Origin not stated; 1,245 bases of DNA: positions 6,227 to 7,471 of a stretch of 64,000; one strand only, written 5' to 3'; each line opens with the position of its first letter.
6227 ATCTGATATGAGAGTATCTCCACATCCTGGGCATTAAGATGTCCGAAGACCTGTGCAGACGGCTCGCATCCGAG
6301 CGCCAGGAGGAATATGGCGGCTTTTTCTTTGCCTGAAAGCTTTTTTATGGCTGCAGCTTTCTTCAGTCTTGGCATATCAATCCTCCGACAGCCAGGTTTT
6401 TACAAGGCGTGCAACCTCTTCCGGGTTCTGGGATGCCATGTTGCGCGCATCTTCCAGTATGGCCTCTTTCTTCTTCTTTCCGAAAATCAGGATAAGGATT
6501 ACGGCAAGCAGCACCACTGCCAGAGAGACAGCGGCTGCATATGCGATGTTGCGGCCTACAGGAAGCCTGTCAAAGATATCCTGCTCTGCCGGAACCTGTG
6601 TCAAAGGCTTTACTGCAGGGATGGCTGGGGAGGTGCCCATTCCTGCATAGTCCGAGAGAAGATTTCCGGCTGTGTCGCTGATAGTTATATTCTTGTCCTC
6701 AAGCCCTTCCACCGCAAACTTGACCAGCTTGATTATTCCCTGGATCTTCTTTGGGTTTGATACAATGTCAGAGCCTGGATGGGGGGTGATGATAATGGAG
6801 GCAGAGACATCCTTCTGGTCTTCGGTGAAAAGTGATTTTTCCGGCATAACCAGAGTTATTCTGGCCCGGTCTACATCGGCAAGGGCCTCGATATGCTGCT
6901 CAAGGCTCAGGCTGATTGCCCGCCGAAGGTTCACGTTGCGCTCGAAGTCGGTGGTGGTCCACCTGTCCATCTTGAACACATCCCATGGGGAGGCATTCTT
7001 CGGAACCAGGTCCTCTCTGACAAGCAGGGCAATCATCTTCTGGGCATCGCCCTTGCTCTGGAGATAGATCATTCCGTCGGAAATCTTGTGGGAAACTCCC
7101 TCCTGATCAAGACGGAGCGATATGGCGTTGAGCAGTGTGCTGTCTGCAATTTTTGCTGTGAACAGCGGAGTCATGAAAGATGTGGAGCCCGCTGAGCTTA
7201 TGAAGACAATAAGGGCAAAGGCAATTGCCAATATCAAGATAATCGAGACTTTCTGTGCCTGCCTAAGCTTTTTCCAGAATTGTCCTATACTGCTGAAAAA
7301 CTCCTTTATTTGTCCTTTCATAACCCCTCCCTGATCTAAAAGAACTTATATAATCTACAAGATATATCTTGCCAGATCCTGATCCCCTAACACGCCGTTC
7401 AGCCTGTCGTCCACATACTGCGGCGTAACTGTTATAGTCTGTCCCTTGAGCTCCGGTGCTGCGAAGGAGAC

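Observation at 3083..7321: Stand-alone fliF-fliG-fliH-fliI-fliJ block: a stripped-down flagellar/T3SS-type module wedged between hslVU and ilvBN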

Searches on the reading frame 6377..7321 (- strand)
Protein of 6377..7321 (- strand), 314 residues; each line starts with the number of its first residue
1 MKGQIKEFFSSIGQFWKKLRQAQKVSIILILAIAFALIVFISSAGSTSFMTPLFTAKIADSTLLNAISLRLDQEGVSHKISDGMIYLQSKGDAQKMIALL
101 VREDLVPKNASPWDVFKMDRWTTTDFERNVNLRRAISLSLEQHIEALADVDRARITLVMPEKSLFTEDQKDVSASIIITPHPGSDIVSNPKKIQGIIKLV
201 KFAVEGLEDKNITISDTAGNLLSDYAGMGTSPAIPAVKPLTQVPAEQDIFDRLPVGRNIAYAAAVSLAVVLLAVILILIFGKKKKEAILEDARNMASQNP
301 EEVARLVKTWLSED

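Call 3: search_protein_families(library=pfam, proteins=[window:6377-7321:-], max_evalue=0.01)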
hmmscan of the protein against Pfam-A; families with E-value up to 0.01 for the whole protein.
window:6377-7321:- (314 aa): 1 family
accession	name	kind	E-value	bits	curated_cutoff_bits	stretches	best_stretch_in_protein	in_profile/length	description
PF01514.23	YscJ_FliF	-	4.2e-38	131.4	24.4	1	50-223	6-178/179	Secretory protein of YscJ/FliF family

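Call 4: search_protein_families(library=ncbifam, proteins=[window:6377-7321:-], max_evalue=0.01)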
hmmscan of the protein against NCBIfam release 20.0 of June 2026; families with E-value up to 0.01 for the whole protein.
window:6377-7321:- (314 aa): 2 families
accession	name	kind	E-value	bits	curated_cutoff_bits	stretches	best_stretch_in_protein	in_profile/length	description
TIGR00206.1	fliF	equivalog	1.4e-58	199.2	129.75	1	4-224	4-222/555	flagellar basal-body MS-ring/collar protein FliF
TIGR02544.1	III_secr_YscJ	equivalog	3.9e-09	36.5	161.95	1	89-214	60-183/193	type III secretion system inner membrane ring lipoprotein SctJ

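Call 5: find_related_loci(query=window:6377-7321:-, collection=genome_contigs, flank=10000)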
Query window:6377-7321:- (314 aa) in genome_contigs; peptide patterns used: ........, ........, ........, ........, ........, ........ (x = any residue, [..] = any of these).
297 stretches matched a pattern; 39 encode a relative of the query (tblastn E <= 1e-3); 39 distinct loci.
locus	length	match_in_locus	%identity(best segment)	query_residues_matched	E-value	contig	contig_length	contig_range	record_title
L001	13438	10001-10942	96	1-314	0e+0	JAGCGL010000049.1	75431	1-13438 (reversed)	MAG: Spirochaetia bacterium isolate RGIG9769 Yak_Omasum-5__c386336, whole genome shotgun sequence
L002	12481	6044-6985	92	1-314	0e+0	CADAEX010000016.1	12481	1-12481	MAG: uncultured Spirochaetaceae bacterium isolate RUG13243 genome assembly, contig: RUG13243_asm_16, whole genome shotgu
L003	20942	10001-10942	91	1-314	0e+0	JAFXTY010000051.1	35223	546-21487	MAG: Spirochaetia bacterium isolate RGIG6743 Sheep_Rumen-3__c947636, whole genome shotgun sequence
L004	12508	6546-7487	89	1-314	0e+0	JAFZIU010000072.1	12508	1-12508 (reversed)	MAG: Spirochaetia bacterium isolate RGIG7805 Water_buffalos_Reticulum-1__c456526, whole genome shotgun sequence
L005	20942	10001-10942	90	1-314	0e+0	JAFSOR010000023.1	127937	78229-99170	MAG: Spirochaetia bacterium isolate RGIG3334 Goat_Reticulum-6__c465064, whole genome shotgun sequence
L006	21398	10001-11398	61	12-314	3e-93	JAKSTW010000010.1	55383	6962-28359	MAG: Spirochaetia bacterium isolate Horse_feces317 MAG317_10, whole genome shotgun sequence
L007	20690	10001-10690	56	1-229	1e-81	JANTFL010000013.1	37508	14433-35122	MAG: Sediminispirochaeta sp. isolate bin10011 c_000000000627, whole genome shotgun sequence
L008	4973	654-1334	55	1-226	3e-80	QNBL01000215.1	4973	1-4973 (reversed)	MAG: Spirochaetes bacterium isolate B11_G9 B11_Guay9_scaffold_32963, whole genome shotgun sequence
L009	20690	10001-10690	55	1-229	4e-80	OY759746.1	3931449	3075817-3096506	MAG: Spirochaetia bacterium isolate 37a8ee1d-4d30-4a0d-bbf4-d03c19003557 genome assembly, chromosome: 1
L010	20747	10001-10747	51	1-248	5e-80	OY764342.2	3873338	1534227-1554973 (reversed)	MAG: Spirochaetia bacterium isolate 9506cec9-e293-4340-b26d-6248213b6694 genome assembly, chromosome: 1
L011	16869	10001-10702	53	1-229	1e-79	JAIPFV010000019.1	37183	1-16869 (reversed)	MAG: Spirochaetia bacterium isolate Tobar18m-G11 Tobar18m-C286, whole genome shotgun sequence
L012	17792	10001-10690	55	1-229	3e-79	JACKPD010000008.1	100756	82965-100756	MAG: Spirochaetales bacterium isolate HK-STAS-SPIR-6 HK-STAS-SPIR-6_8, whole genome shotgun sequence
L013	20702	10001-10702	52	1-229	5e-78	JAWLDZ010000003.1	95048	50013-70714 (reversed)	MAG: Spirochaetaceae bacterium isolate 20BLK6-1.bin.24 NODE_90_length_95048_cov_39.822168, whole genome shotgun sequence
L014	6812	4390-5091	52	1-229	8e-78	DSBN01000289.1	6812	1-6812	MAG TPA_asm: Sediminispirochaeta sp. isolate SpSt-1173 Ga0129302_1007192, whole genome shotgun sequence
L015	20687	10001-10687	54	1-228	2e-77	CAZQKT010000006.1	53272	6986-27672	MAG TPA_asm: uncultured Spirochaetales bacterium isolate binchicken_co8_381 genome assembly, contig: NODE_517_length_532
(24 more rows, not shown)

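Call 28: search_protein_families(library=pfam, max_evalue=0.001, proteins=[L009:8699-9115:+, L009:9125-9583:+, L009:9587-9919:+, L009:10001-11710:+, L009:15578-16222:+, L009:16233-17606:+, L009:17599-18051:+, L009:18063-19451:+, L009:19689-20474:+, L006:12114-12437:+])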
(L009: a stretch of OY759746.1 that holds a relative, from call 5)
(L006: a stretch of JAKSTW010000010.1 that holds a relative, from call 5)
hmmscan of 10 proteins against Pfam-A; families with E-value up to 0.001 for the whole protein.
L009:8699-9115:+ (138 aa): 1 family
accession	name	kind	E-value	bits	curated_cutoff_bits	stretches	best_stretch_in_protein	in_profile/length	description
PF00460.25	Flg_bb_rod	-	0.00014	22.2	20.7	1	26-41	16-31/31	Flagella basal body rod protein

L009:9125-9583:+ (152 aa): 2 families
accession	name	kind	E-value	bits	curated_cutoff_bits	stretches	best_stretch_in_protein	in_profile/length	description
PF06429.18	Flg_bbr_C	-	3.7e-13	49.2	23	1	106-149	2-45/46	Flagellar basal body rod FlgEFG protein C-terminal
PF00460.25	Flg_bb_rod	-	4.2e-11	43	20.7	1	7-35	1-29/31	Flagella basal body rod protein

L009:9587-9919:+ (110 aa): 1 family
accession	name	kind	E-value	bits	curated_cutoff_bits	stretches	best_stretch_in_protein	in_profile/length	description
PF02049.23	FliE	-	3.6e-19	69.1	22.4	1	29-108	8-86/89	Flagellar hook-basal body complex protein FliE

L009:10001-11710:+ (569 aa): 2 families
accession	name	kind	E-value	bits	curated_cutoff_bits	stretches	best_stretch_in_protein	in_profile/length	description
PF01514.23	YscJ_FliF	-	2.8e-34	119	24.4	1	63-224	17-178/179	Secretory protein of YscJ/FliF family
PF08345.17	YscJ_FliF_C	-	3.9e-26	92.7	23.8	1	260-451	1-147/147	Flagellar M-ring protein C-terminal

L009:15578-16222:+ (214 aa): 1 family
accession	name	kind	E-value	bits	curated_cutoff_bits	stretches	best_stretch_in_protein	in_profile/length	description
PF12072.13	RNase_Y_N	-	6.7e-07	29.4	32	1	15-140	5-127/201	RNase Y N-terminal region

L009:16233-17606:+ (457 aa): 1 family
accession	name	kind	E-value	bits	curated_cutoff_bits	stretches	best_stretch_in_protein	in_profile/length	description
PF02120.21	Flg_hook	-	9.5e-14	51.4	29.8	1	342-418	7-83/85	Flagellar hook-length control protein FliK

L009:17599-18051:+ (150 aa): 1 family
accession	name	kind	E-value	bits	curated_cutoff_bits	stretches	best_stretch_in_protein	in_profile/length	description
PF03963.19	FlgD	-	5.6e-23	81.4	27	1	28-90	11-73/75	Flagellar hook capping protein - N-terminal region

L009:18063-19451:+ (462 aa): 4 families
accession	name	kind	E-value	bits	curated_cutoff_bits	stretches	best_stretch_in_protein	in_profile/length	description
PF07559.19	FlgE_D2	-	4.2e-26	92.6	22.7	1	179-342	1-142/142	Flagellar basal body protein FlaE D2 domain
PF06429.18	Flg_bbr_C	-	3.3e-17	62.1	23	1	416-460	2-46/46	Flagellar basal body rod FlgEFG protein C-terminal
PF22692.1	LlgE_F_G_D1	-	7.1e-10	39.3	27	1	95-162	1-49/64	Flagellar hook protein FlgE/F/G D1 domain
PF00460.25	Flg_bb_rod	-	1.1e-09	38.5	20.7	1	5-35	1-31/31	Flagella basal body rod protein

L009:19689-20474:+ (261 aa): 2 families
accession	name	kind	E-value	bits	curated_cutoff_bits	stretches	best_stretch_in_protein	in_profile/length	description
PF01618.21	MotA_ExbB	-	1.4e-29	102.9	22.9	1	101-217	3-124/127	MotA/TolQ/ExbB proton channel family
PF20560.3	MotA_N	-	5.6e-09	36.6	27.3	1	7-86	2-82/91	Motility protein A N-terminal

L006:12114-12437:+ (107 aa): 1 family
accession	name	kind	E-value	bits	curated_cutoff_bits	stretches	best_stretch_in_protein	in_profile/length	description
PF02120.21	Flg_hook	-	7.6e-06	26.1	29.8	1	4-71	13-80/85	Flagellar hook-length control protein FliK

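Call 30: find_encoding_contigs(protein=window:6377-7321:-, flank=10000, max_places=10)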
Protein window:6377-7321:- (314 aa): 12 contigs read that carry it; 6 places shown.
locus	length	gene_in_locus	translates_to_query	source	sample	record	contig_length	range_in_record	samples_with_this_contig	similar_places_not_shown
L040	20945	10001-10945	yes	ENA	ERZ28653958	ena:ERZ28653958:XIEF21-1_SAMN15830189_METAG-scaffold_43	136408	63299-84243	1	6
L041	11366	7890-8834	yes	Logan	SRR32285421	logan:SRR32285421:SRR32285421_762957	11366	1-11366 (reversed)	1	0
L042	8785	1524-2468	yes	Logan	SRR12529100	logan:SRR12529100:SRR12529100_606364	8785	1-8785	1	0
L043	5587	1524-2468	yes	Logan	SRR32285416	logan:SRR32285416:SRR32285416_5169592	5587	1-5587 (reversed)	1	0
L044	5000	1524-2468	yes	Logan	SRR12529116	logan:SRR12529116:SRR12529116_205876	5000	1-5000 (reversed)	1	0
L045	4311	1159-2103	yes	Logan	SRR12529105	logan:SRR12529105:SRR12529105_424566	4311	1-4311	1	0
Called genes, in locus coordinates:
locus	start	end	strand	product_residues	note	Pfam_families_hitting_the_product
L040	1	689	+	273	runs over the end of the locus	PF08478:POTRA_1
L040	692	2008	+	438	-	PF11104:PilM_2 (faint), PF14450:FtsA (weak), PF02491:SHS2_FTSA, PF06277:EutA (weak), PF06723:MreB_Mbl, PF14450:FtsA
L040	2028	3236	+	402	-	PF00091:Tubulin, PF12327:FtsZ_C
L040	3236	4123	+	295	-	PF02899:Phage_int_SAM_1, PF13495:Phage_int_SAM_4, PF00589:Phage_integrase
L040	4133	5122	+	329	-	PF02481:DNA_processg_A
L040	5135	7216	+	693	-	PF01751:Toprim, PF01131:Topoisom_bac, PF01396:Zn_ribbon_Top1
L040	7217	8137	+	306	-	PF02899:Phage_int_SAM_1, PF13495:Phage_int_SAM_4 (weak), PF00589:Phage_integrase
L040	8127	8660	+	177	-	PF00227:Proteasome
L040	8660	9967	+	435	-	PF07728:AAA_5 (faint), PF00004:AAA (weak), PF07724:AAA_2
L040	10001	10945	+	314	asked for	PF01514:YscJ_FliF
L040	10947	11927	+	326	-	PF03448:MgtE_N (faint), PF14842:FliG_N, PF14841:FliG_M, PF14842:FliG_N, PF01706:FliG_C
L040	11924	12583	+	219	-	PF02108:FliH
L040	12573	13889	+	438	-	PF02874:ATP-synt_ab_N, PF00006:ATP-synt_ab, PF18269:T3SS_ATPase_C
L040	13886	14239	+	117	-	PF02050:FliJ (weak)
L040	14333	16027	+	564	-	PF02776:TPP_enzyme_N, PF00205:TPP_enzyme_M, PF02775:TPP_enzyme_C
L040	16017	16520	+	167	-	PF01842:ACT, PF22629:ACT_AHAS_ss, PF13710:ACT_5, PF10369:ALS_ss_C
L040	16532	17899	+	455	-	PF00202:Aminotran_3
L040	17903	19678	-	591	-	PF00270:DEAD, PF04851:ResIII, PF00271:Helicase_C, PF03880:DbpA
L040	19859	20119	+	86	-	PF13711:DUF4160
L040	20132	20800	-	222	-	PF14353:CpXC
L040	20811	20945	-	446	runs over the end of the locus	PF02163:Peptidase_M50, PF13180:PDZ_2, PF00595:PDZ (weak), PF14685:PDZ_Tricorn (weak), PF17820:PDZ_6, PF13180:PDZ_2 (weak), PF17820:PDZ_6 (weak)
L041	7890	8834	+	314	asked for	PF01514:YscJ_FliF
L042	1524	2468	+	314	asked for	PF01514:YscJ_FliF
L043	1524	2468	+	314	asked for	PF01514:YscJ_FliF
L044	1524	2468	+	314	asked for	PF01514:YscJ_FliF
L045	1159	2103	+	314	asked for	PF01514:YscJ_FliF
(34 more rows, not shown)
